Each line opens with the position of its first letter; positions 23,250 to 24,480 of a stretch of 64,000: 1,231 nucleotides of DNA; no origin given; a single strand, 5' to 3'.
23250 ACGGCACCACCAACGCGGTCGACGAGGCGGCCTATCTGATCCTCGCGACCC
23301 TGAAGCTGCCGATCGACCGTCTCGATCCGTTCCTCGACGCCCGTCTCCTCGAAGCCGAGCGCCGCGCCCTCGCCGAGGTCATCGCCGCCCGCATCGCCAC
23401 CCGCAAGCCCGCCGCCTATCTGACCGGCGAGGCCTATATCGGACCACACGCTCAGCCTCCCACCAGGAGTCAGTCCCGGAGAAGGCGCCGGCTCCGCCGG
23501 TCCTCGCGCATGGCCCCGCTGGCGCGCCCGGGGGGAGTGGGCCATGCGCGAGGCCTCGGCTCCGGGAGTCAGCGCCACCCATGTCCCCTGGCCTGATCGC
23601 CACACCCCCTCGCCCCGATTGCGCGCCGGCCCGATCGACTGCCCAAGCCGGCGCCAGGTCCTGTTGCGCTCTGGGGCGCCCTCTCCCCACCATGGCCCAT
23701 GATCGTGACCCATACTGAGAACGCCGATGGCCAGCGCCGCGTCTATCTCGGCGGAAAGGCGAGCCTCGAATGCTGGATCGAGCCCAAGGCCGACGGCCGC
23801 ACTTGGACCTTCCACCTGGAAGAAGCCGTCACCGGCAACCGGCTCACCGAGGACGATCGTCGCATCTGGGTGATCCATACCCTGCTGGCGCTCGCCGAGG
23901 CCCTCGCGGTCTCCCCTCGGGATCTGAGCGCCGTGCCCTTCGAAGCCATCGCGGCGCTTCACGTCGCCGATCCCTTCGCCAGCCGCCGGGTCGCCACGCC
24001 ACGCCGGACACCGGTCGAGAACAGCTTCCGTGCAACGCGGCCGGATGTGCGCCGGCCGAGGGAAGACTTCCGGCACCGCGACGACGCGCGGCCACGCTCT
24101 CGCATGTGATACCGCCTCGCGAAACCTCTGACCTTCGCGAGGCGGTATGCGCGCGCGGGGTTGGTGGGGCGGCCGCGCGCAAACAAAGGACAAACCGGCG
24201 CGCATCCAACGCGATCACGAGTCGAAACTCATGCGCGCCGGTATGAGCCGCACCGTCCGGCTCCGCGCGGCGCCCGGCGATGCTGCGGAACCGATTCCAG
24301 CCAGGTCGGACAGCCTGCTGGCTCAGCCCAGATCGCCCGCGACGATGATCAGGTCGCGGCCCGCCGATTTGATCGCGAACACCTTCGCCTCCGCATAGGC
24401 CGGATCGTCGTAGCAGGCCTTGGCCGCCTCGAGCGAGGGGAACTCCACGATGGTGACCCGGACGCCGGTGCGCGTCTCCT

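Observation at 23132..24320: prmB reduced to a 103-codon stump, followed by an orphan ORF and a structured repeat: scar of a deletion or insertion event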

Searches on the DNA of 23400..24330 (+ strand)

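Call 55: search_rna_families(source=window, start=23400, end=24330, threshold=evalue, max_evalue=10)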
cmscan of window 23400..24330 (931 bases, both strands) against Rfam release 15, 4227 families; matches with E-value up to 10: 5.
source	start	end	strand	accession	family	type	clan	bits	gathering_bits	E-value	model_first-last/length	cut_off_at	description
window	24101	24155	+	RF03937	mir-9456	Gene; miRNA;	-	25.1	80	0.025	1-68/68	no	mir-9456 microRNA precursor family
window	24112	24207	-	RF01723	Rhizobiales-2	Gene; sRNA;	-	24.6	40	1.5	1-103/103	no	Rhizobiales-2 RNA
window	24101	24155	-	RF03937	mir-9456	Gene; miRNA;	-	24.1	80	0.045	1-68/68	no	mir-9456 microRNA precursor family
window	24173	24275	+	RF02690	BTH_s1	Gene; sRNA;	-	12.2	74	3.2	1-205/205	no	Burkholderia sRNA 1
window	23523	23556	+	RF00226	IRES_n-myc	Cis-reg; IRES;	-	6.9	40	9.4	47-80/322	no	n-myc internal ribosome entry site (IRES)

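Call 57: build_rna_model(alignment_id=A7)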
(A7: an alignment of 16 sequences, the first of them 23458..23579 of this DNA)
Model R1 built from alignment A7 (16 sequences, 132 columns); structure: RNAalifold consensus.
model positions 123; base pairs 17; branch points 1; effective number of sequences 3.74; information 0.59 bits per position. Calibrated on 0.2 Mb of random sequence (short: E-values are rough).
structure used (alignment columns):
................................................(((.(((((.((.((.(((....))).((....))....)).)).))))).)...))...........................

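Call 58: search_with_rna_model(model_id=R1, sources=[window, L001, L002, L005, L055, L057, L058, L059, L060, L061, L062, L063, L064, L066, L067, L068, L069, L071, L072, L073, L074, L075, L076, L083], max_evalue=1, make_alignment=true)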
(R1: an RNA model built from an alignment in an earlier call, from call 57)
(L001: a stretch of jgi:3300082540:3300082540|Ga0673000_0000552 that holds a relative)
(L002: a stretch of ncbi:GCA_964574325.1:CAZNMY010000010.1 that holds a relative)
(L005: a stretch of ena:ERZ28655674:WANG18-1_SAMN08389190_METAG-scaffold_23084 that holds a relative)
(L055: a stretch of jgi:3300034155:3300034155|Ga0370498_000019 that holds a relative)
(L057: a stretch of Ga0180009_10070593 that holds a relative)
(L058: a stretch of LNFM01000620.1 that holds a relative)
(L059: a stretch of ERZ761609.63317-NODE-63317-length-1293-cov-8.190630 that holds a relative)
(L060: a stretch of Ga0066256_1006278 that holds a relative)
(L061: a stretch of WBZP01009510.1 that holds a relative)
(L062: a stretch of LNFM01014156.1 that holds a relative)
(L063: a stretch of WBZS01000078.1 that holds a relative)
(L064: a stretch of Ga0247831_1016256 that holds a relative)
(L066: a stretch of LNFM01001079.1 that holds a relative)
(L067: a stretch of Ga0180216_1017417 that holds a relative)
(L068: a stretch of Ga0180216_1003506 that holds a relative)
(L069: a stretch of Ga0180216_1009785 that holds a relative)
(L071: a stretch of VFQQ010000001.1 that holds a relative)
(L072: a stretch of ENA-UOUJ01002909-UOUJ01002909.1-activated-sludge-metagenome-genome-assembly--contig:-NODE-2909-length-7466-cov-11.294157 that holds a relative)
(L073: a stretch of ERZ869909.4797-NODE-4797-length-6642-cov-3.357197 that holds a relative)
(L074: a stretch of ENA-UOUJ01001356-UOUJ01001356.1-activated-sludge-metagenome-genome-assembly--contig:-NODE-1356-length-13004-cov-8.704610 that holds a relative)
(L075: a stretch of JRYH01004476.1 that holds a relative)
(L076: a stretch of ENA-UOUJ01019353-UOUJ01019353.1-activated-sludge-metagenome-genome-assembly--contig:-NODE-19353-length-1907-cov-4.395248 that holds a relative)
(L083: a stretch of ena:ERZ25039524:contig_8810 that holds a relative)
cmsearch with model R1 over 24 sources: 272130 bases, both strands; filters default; matches with E-value up to 1: 22.
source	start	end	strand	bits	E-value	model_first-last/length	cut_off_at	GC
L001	7761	7882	+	129.3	4.6e-27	1-123/123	no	0.68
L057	757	880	+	121.8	2.2e-25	1-123/123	no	0.73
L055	9758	9879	+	118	1.7e-24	1-123/123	no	0.7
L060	1731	1852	+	112.2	3.4e-23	1-123/123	no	0.75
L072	3011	3130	+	112.1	3.6e-23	1-123/123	no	0.69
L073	2227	2345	+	108.8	1.9e-22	1-123/123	no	0.69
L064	2426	2544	+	105.8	9.3e-22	1-123/123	no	0.71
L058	5762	5881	+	105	1.4e-21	1-123/123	no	0.68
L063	5758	5882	+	104.8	1.6e-21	1-123/123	no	0.66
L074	5213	5331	+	103.8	2.7e-21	1-123/123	no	0.68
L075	5749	5865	+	98.1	5e-20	1-123/123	no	0.68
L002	7741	7863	+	96.7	1.1e-19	1-123/123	no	0.63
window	23458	23577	+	85.8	3.2e-17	1-123/123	no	0.77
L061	1137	1257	+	80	6.5e-16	1-123/123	no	0.68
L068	5754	5882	+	79.6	7.9e-16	1-123/123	no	0.72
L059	88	197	+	73.8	1.6e-14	1-123/123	no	0.74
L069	3254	3382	+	73.1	2.3e-14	1-123/123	no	0.72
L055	9780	9875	-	33.7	1.9e-05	28-123/123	no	0.74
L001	7784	7863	-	28.7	0.00025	40-123/123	no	0.74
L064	2463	2521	-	26.2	0.00094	46-104/123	no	0.81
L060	1754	1873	-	19.9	0.025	1-123/123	no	0.76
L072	1285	1334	-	13.1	0.84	1-123/123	no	0.54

Alignment A8: 22 matches aligned to the model, 138 columns, each read 5' to 3' on its own strand. Consensus structure (alignment columns), stored with it:
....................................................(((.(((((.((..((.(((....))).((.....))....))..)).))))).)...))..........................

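Call 62: search_with_rna_model(model_id=R1, sources=[window, L001, L002, L055, L057, L058, L059, L060, L061, L063, L064, L068, L069, L072, L073, L074, L075], max_evalue=1e-10, make_alignment=true, show_alignments=1)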
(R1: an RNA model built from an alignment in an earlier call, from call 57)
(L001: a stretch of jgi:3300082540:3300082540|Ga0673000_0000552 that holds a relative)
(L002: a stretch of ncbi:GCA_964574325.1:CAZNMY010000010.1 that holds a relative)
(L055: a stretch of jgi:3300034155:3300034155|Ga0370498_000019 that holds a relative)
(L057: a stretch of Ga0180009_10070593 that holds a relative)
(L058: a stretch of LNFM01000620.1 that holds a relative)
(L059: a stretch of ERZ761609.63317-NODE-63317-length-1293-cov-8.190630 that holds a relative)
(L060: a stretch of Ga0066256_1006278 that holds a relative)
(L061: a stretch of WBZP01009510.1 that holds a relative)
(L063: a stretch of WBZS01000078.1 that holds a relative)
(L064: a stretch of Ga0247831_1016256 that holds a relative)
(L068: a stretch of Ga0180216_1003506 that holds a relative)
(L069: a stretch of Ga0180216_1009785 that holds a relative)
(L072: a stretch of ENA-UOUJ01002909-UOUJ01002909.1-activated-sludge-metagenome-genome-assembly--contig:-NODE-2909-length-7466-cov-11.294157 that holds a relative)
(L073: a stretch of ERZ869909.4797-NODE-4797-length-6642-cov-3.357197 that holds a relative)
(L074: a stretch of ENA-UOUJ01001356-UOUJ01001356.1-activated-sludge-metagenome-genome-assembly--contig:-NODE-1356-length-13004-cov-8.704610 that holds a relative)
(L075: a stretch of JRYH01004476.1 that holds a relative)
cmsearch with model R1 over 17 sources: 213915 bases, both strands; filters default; matches with E-value up to 1e-10: 17.
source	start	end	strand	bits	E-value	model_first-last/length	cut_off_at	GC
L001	7761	7882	+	129.3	3.6e-27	1-123/123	no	0.68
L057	757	880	+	121.8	1.7e-25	1-123/123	no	0.73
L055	9758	9879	+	118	1.3e-24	1-123/123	no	0.7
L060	1731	1852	+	112.2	2.6e-23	1-123/123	no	0.75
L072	3011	3130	+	112.1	2.8e-23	1-123/123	no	0.69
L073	2227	2345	+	108.8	1.5e-22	1-123/123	no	0.69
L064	2426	2544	+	105.8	7.3e-22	1-123/123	no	0.71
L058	5762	5881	+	105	1.1e-21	1-123/123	no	0.68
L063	5758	5882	+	104.8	1.2e-21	1-123/123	no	0.66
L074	5213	5331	+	103.8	2.1e-21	1-123/123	no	0.68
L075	5749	5865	+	98.1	3.9e-20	1-123/123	no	0.68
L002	7741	7863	+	96.7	8.3e-20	1-123/123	no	0.63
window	23458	23577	+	85.8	2.5e-17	1-123/123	no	0.77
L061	1137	1257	+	80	5.1e-16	1-123/123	no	0.68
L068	5754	5882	+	79.6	6.2e-16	1-123/123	no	0.72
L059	88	197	+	73.8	1.2e-14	1-123/123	no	0.74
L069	3254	3382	+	73.1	1.8e-14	1-123/123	no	0.72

Alignment A9: 17 matches aligned to the model, 134 columns, each read 5' to 3' on its own strand. Consensus structure (alignment columns), stored with it:
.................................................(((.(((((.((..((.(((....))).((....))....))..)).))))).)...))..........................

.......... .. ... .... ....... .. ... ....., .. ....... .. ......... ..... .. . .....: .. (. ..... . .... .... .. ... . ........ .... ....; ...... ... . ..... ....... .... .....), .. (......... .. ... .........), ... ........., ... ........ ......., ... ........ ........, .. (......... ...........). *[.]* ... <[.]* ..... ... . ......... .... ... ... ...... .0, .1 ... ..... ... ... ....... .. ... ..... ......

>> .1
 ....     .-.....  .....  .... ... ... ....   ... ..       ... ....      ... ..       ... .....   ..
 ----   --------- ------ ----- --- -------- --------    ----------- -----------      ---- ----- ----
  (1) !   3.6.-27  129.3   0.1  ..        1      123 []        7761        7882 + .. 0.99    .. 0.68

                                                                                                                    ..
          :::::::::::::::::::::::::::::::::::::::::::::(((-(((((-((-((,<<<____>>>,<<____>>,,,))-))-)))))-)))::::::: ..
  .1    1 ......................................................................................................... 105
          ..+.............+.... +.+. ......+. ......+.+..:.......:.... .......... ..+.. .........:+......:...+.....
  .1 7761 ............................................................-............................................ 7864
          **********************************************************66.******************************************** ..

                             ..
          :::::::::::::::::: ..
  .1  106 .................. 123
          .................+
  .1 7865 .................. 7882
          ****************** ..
